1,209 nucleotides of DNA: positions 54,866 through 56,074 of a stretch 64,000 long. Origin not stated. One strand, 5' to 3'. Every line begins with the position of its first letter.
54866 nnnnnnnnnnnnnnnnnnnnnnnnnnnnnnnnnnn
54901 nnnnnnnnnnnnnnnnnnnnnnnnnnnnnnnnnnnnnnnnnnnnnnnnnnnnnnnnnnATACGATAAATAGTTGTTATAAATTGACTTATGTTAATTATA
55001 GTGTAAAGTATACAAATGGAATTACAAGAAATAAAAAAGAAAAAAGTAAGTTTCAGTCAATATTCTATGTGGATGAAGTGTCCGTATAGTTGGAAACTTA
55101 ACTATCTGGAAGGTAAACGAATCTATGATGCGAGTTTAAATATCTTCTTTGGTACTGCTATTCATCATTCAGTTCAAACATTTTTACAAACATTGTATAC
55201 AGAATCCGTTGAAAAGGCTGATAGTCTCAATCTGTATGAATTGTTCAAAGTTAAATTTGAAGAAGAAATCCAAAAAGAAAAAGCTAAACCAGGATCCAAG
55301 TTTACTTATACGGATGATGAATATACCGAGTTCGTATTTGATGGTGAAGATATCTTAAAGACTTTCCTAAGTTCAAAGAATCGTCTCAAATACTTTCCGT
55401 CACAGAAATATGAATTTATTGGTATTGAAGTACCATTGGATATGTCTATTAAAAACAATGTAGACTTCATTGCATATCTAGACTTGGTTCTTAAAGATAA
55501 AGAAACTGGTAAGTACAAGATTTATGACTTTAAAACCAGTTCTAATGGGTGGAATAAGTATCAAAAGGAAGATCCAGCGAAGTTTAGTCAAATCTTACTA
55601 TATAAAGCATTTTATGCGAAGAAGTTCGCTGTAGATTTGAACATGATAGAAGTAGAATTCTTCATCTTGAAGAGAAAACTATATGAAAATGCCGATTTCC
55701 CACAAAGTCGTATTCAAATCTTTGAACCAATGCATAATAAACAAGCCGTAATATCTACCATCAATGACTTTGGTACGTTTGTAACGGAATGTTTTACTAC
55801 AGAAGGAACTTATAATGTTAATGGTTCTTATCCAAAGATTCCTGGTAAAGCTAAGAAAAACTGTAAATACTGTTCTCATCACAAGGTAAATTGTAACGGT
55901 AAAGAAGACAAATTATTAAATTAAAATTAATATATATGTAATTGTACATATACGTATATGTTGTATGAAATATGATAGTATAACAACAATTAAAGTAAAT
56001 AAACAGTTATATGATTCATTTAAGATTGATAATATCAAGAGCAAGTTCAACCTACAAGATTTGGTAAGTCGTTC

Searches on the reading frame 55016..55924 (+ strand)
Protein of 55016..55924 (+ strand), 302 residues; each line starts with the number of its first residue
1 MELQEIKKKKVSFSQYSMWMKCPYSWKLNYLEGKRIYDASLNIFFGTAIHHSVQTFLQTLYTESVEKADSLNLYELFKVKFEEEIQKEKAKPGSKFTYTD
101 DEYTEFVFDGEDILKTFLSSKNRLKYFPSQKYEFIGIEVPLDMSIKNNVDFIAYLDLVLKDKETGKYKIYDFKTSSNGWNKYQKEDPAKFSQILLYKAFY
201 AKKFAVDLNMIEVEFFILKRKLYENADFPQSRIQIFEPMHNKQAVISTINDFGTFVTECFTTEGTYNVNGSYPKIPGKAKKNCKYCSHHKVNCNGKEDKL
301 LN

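Call 27: search_protein_families(library=pfam, max_evalue=0.01, proteins=[window:55016-55924:+])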
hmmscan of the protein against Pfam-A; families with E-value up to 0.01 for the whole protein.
window:55016-55924:+ (302 aa): 1 family
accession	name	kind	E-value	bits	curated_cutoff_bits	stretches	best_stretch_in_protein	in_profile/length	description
PF12705.13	PDDEXK_1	-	1.8e-17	64.5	22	1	11-290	2-244/247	PD-(D/E)XK nuclease superfamily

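Call 37: search_solved_structures(query=window:55016-55924:+, max_evalue=1, show_alignments=3)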
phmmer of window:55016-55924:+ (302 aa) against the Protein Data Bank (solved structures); distinct sequences matched with E-value up to 1: 12.
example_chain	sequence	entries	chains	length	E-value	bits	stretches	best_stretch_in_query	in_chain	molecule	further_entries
5dfs_A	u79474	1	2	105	0.014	18.5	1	89-155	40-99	Cytochrome c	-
7ljx_A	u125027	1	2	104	0.23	14.5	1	92-155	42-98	Cytochrome c, somatic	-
5df5_A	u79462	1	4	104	0.31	14.1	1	92-155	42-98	Cytochrome c, somatic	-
5c9m_A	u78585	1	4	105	0.32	14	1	92-155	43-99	Cytochrome c, somatic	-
5c0z_A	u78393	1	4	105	0.32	14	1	92-155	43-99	Cytochrome c, somatic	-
3zoo_A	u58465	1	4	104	0.39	13.7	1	94-155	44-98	CYTOCHROME C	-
8dzl_A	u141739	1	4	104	0.47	13.5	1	93-155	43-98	Cytochrome c, somatic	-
6n1o_A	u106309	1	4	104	0.59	13.2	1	92-155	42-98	Cytochrome c, somatic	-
3nwv_A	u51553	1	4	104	0.6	13.1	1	91-155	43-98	Cytochrome c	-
5ty3_A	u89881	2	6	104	0.68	13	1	92-155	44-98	Cytochrome c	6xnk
6ecj_A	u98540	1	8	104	0.72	12.9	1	92-155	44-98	Cytochrome c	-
6ct6_A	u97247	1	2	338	0.87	12.6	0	237-283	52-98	Lactate dehydrogenase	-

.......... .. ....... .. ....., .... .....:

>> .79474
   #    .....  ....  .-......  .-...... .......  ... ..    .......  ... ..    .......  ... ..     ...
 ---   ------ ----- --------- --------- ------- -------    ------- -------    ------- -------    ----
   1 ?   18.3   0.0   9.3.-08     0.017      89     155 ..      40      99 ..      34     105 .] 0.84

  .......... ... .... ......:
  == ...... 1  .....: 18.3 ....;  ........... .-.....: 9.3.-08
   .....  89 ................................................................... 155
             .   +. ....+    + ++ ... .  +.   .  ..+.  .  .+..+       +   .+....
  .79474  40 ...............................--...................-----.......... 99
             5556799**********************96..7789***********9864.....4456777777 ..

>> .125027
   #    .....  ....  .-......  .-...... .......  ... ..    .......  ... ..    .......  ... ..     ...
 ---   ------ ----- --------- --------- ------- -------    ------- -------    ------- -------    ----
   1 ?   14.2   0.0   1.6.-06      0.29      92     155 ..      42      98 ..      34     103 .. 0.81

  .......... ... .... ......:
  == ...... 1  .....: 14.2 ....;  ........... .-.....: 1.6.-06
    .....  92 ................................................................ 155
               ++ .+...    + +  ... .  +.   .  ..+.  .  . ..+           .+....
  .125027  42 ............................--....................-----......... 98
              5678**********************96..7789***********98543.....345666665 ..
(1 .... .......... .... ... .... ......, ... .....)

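Call 44: search_protein_families(library=phrogs, proteins=[window:55016-55924:+])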
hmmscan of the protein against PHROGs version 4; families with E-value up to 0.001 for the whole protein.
window:55016-55924:+ (302 aa): 6 families
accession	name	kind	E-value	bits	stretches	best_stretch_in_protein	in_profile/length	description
phrog_69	-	DNA, RNA and nucleotide metabolism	1e-22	81.8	1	5-294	84-324/501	exonuclease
phrog_1218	-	DNA, RNA and nucleotide metabolism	3.8e-15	57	1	7-199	6-184/364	exonuclease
phrog_1870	-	DNA, RNA and nucleotide metabolism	2.8e-08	34.3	1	9-177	14-194/313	exonuclease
phrog_8097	-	DNA, RNA and nucleotide metabolism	1.6e-07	31.4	1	10-297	2-241/598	exonuclease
phrog_1706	-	DNA, RNA and nucleotide metabolism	1e-06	29.5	1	16-292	52-242/293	CRISPR/Cas system associated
phrog_31737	-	DNA, RNA and nucleotide metabolism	0.00044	21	1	7-57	41-90/146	exonuclease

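Call 45: find_homologous_proteins(query=window:55016-55924:+, max_evalue=0.00001)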
Query window:55016-55924:+ (302 aa): 1473 proteins with E <= 0.00001 among 2246 candidates; the best 120 are listed.
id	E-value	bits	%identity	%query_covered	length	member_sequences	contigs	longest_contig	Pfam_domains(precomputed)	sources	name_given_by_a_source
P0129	3.1e-197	672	98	100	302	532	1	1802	PF12705.14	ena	-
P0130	3.4e-182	623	89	100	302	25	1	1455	PF12705.14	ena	-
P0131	9.5e-181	618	88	100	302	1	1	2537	PF12705.14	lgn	-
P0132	1.7e-180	617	88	100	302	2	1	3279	PF12705.14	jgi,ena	jgi:hypothetical protein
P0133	1.7e-169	581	84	100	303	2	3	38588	PF12705.14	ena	-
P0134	6.6e-167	573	83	100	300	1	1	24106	PF12705.14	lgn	-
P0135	2.9e-159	548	80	99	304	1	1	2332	PF12705.14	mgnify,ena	mgnify:CR=1 FL=1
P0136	5.6e-154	530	89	87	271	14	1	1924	PF12705.14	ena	-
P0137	1.3e-147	509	72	99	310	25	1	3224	PF12705.14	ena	-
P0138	3.8e-147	508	71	99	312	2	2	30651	PF12705.14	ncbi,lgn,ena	-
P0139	2.5e-146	505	72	99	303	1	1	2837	PF12705.14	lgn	-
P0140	1.0e-143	497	71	99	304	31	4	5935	PF12705.14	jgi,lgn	-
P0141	1.5e-140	486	70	99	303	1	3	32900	PF12705.14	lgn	-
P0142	1.3e-139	483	71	97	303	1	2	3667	PF12705.14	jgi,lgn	-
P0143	4.6e-139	481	71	97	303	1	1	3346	PF12705.14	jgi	-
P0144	5.2e-136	471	67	98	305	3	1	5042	PF12705.14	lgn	-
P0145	1.1e-135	470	96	74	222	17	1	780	PF12705.14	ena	-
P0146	3.6e-134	465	68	99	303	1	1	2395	PF12705.14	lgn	-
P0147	1.4e-133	463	67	99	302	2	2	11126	PF12705.14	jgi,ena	jgi:hypothetical protein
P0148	1.0e-131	457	68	99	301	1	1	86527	PF12705.14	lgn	-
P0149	2.4e-131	456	68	99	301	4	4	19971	PF12705.14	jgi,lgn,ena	-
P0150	3.1e-131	456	71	92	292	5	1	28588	PF12705.14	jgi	-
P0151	1.0e-129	451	65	100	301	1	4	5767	PF12705.14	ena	-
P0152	1.2e-129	450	65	99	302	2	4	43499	PF12705.14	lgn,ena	-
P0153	3.2e-129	449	67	99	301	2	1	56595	PF12705.14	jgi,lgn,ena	jgi:hypothetical protein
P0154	1.1e-128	447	65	98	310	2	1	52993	PF12705.14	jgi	jgi:hypothetical protein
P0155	7.3e-128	445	65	97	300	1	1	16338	PF12705.14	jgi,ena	-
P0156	4.5e-127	442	64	98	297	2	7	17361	PF12705.14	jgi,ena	jgi:hypothetical protein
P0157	6.0e-127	442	66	99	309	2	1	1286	PF12705.14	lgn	-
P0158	9.6e-127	441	67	99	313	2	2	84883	PF12705.14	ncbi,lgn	-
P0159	2.7e-126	439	64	98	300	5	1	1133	PF12705.14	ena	-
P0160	1.3e-125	437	66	97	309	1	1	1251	PF12705.14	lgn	-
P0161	2.2e-125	436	63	100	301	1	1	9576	PF12705.14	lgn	-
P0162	3.4e-125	436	65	94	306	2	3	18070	PF12705.14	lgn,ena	-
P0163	7.9e-125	435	64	99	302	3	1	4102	PF12705.14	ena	-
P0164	1.5e-124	434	66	94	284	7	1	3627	PF12705.14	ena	-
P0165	2.5e-124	433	63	99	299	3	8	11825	PF12705.14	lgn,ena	-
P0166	2.8e-124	433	65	94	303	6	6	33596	PF12705.14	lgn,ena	-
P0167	3.3e-124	433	67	97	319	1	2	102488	PF12705.14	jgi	jgi:PD-(D/E)XK nuclease superfamily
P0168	4.9e-124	432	64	97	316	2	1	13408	PF12705.14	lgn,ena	-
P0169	3.6e-123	429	62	97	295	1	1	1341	PF12705.14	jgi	jgi:hypothetical protein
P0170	5.9e-123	428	64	98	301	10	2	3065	PF12705.14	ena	-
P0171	2.4e-122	426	63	99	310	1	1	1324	PF12705.14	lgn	-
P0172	5.7e-122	425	63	96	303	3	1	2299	PF12705.14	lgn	-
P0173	5.9e-122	425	62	99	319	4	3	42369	PF12705.14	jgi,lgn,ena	jgi:hypothetical protein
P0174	6.8e-122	425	61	98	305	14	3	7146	PF12705.14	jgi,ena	jgi:hypothetical protein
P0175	7.7e-122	425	64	96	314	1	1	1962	PF12705.14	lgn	-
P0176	1.2e-121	424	61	99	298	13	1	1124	PF12705.14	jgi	jgi:hypothetical protein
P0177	1.7e-121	424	64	98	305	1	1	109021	PF12705.14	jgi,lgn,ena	-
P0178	1.8e-121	424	64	98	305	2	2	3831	PF12705.14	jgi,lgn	-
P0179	1.9e-121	423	61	99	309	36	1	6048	PF12705.14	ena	-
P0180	2.2e-121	423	64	98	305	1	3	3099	PF12705.14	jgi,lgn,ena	jgi:hypothetical protein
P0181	2.7e-121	423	62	97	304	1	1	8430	PF12705.14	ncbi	-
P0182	3.4e-121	423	64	99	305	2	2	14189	PF12705.14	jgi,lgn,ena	jgi:hypothetical protein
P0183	6.0e-121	422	64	98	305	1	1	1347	PF12705.14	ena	-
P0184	6.9e-121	422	64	98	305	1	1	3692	PF12705.14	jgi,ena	jgi:hypothetical protein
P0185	1.1e-120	421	63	96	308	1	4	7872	PF12705.14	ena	-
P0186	3.2e-120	419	61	99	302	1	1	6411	PF12705.14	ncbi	-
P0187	3.5e-120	419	62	98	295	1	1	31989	PF12705.14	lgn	-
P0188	5.5e-120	419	61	97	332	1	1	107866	PF12705.14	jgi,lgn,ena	jgi:hypothetical protein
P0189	5.7e-120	419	62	97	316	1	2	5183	PF12705.14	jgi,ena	jgi:hypothetical protein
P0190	6.1e-120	419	63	98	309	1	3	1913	PF12705.14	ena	-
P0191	1.0e-119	418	61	99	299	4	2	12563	PF12705.14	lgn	-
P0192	1.5e-119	417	62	99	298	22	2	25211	PF12705.14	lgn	-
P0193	1.7e-119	417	61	98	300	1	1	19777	PF12705.14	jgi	jgi:hypothetical protein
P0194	2.9e-119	416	63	98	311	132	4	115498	PF12705.14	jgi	jgi:hypothetical protein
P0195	7.8e-119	415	63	98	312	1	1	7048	PF12705.14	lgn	-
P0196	1.3e-118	414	60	98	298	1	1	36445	PF12705.14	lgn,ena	-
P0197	1.7e-118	414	60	98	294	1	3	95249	PF12705.14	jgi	-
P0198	2.3e-118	413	61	98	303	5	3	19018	PF12705.14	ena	-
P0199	3.1e-118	413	62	95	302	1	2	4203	PF12705.14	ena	-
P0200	3.9e-118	413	61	98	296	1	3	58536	PF12705.14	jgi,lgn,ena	-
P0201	1.7e-117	411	61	98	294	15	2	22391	PF12705.14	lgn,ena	-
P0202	5.1e-117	409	61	99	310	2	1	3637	PF12705.14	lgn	-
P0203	2.4e-116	407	62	98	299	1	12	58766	PF12705.14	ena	-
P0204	5.6e-116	406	61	98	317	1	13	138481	PF12705.14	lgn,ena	-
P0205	1.4e-115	404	60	98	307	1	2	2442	PF12705.14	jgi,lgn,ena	jgi:hypothetical protein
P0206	3.9e-115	403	62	96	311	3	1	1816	PF12705.14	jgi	jgi:hypothetical protein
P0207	9.6e-115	402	60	97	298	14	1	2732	PF12705.14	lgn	-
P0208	1.4e-114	401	57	98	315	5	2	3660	PF12705.14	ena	-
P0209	5.3e-114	399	66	89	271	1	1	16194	PF12705.14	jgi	jgi:hypothetical protein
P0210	7.7e-114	399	61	97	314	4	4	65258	PF12705.14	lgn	-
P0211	9.6e-114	398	59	97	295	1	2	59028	PF12705.14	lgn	-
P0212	3.5e-113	396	60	97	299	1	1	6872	PF12705.14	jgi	jgi:hypothetical protein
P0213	2.0e-112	394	61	96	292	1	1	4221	PF12705.14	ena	-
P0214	2.4e-112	394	96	62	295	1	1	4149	PF12705.14,PF02562.23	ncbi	-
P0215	5.1e-112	393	59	98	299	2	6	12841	PF12705.14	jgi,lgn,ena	-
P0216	1.1e-111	391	59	98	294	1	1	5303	PF12705.14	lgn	-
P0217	5.1e-111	389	59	98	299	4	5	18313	PF12705.14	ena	-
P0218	5.9e-111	389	57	97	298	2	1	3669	PF12705.14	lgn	-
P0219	7.8e-111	389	57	98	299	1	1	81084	PF12705.14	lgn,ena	-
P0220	1.0e-110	388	58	96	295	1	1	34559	PF12705.14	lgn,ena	-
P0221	1.4e-110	388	58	99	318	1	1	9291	PF12705.14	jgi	jgi:hypothetical protein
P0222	1.7e-110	388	57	97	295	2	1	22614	PF12705.14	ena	-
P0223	2.3e-110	387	58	98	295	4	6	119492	PF12705.14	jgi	jgi:hypothetical protein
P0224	5.2e-110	386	59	98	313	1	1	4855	PF12705.14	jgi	jgi:hypothetical protein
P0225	2.1e-109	384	57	99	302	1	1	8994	PF12705.14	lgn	-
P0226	8.3e-109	382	57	97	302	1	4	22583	PF12705.14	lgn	-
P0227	3.5e-108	380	57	98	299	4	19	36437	PF12705.14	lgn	-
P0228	1.2e-107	378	58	97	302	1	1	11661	PF12705.14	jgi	jgi:hypothetical protein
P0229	1.3e-107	378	56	99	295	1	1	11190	PF12705.14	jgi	jgi:hypothetical protein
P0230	1.8e-107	378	55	99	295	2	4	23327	PF12705.14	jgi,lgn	jgi:CRISPR/Cas system-associated exonuclease Cas4 (RecB family)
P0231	2.0e-107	377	57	97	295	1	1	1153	PF12705.14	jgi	jgi:hypothetical protein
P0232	2.6e-107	377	56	97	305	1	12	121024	PF12705.14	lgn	-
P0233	2.8e-107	377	56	98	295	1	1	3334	PF12705.14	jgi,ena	-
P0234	5.5e-107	376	56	98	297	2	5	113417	PF12705.14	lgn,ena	-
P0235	6.2e-107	376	56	97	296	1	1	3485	PF12705.14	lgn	-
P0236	7.1e-107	376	56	99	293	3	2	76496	PF12705.14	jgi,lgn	-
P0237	2.0e-106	374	56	98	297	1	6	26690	PF12705.14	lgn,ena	-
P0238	2.3e-106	374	54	97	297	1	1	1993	PF12705.14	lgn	-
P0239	2.6e-106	374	56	97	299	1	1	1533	PF12705.14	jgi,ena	-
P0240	3.4e-106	373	57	97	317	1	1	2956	PF12705.14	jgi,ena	-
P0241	3.8e-106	373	60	94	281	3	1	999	PF12705.14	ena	-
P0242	4.8e-106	373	56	96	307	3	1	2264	PF12705.14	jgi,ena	-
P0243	5.0e-106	373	56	99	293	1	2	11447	PF12705.14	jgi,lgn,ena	jgi:hypothetical protein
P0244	5.3e-106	373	57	99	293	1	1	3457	PF12705.14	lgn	-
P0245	5.6e-106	373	56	99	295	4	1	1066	PF12705.14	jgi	-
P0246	6.3e-106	373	56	97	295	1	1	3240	PF12705.14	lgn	-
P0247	1.4e-105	371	57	97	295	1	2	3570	PF12705.14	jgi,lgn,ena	-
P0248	1.8e-105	371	58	97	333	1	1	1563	PF12705.14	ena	-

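Call 80: predict_structure(alignment_id=A1)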
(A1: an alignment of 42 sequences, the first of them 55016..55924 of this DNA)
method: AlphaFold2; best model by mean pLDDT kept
length: 302 residues; sequences in the alignment: 42
mean_pLDDT: 89.9   pTM: 0.85
mean pLDDT of the five models: 89.9, 89.2, 88.7, 88.5, 88.3
residues with pLDDT >= 90: 210; 70-90: 78; 50-70: 10; < 50: 4
segments of 3 or more residues with pLDDT < 50: 1-3
pLDDT, mean of each block of 10 residues (from residue 1): 62 93 91 87 96 98 96 98 97 92 97 95 93 95 88 94 97 91 82 93 94 95 86 89 92 95 92 75 76 78 53
secondary structure, 60 per line:
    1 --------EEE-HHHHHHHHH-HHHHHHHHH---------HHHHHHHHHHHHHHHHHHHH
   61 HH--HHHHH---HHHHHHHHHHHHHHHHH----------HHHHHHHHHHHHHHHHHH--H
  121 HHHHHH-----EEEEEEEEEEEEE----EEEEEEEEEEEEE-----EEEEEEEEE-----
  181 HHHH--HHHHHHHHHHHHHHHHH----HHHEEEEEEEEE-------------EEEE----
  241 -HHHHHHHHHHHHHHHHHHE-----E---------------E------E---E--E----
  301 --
elements in order: E9-11 H13-21 H23-31 H41-62 H65-69 H73-89 H100-117 H120-126 E132-144 E149-161 E167-175 H181-184 H187-203 E211-219 E233-236 H242-259

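Call 82: fold_search(model_id=the predicted structure, library=pdb)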
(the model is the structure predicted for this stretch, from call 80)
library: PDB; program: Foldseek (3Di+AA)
matches with E <= 10: 504; with E <= 0.001: 23
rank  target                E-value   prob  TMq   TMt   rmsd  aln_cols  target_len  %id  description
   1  9np6_A                1.6e-08  1.00  0.55  0.21   6.0       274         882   14  Cryo-EM structure of AdnA(D934A)-AdnB(D1014A) in complex with AMPPNP and blunt end DNA (released 2025-03-19)
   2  6ppr_A                2.8e-08  1.00  0.54  0.22   4.8       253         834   15  Cryo-EM structure of AdnA(D934A)-AdnB(D1014A) in complex with AMPPNP and DNA (released 2019-11-20)
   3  7sjr_A                6.0e-08  1.00  0.54  0.20   6.1       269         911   16  Cryo-EM structure of AdnA-AdnB(W325A) in complex with DNA and AMPPNP (released 2021-12-22)
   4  3u44_B                2.3e-07  1.00  0.48  0.16  13.4       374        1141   14  Crystal structure of AddAB-DNA complex (released 2012-03-21)
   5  4cej_B                5.2e-07  1.00  0.48  0.15  13.6       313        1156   14  Crystal structure of AddAB-DNA-ADPNP complex at 3 Angstrom resolution (released 2014-03-12)
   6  9iab_A                5.9e-07  1.00  0.49  0.55   5.5       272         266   13  Structure of the Argonaute-associated Cas4 family protein 1 (ACE1) from Chroococcidiopsis thermalis (CtACE1) (released 2025-04-23)
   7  6ppu_A                1.7e-06  1.00  0.52  0.28   5.1       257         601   16  Cryo-EM structure of AdnAB-AMPPNP-DNA complex (released 2019-11-20)
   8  3u4q_B                1.9e-06  1.00  0.48  0.16  13.5       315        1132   16  Structure of AddAB-DNA complex at 2.8 angstroms (released 2012-03-21)
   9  4cei_B                1.9e-06  1.00  0.48  0.15  13.2       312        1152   13  Crystal structure of ADPNP-bound AddAB with a forked DNA substrate (released 2014-03-12)
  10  9iab_B                2.0e-06  1.00  0.47  0.52   6.2       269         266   14  Structure of the Argonaute-associated Cas4 family protein 1 (ACE1) from Chroococcidiopsis thermalis (CtACE1) (released 2025-04-23)
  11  9iac_B                4.3e-06  1.00  0.50  0.55   5.6       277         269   12  Structure of the Argonaute-associated Cas4 family protein 1 (ACE1) from Microcystis aeruginosa (MaACE1) (released 2025-04-23)
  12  4ceh_B                4.6e-06  1.00  0.46  0.15  13.8       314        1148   14  Crystal structure of AddAB with a forked DNA substrate (released 2014-03-12)
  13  6ppj_A                1.5e-05  1.00  0.48  0.18   5.5       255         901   13  Cryo-EM structure of AdnA(D934A)-AdnB(D1014A) in complex with AMPPNP (released 2019-11-20)
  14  5eax_A                2.1e-05  1.00  0.49  0.17   7.0       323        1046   14  Crystal structure of Dna2 in complex with an ssDNA (released 2015-11-18)
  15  3h4r                  2.5e-05  1.00  0.44  0.58   6.0       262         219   14  Crystal structure of E. coli RecE exonuclease (released 2009-05-26)
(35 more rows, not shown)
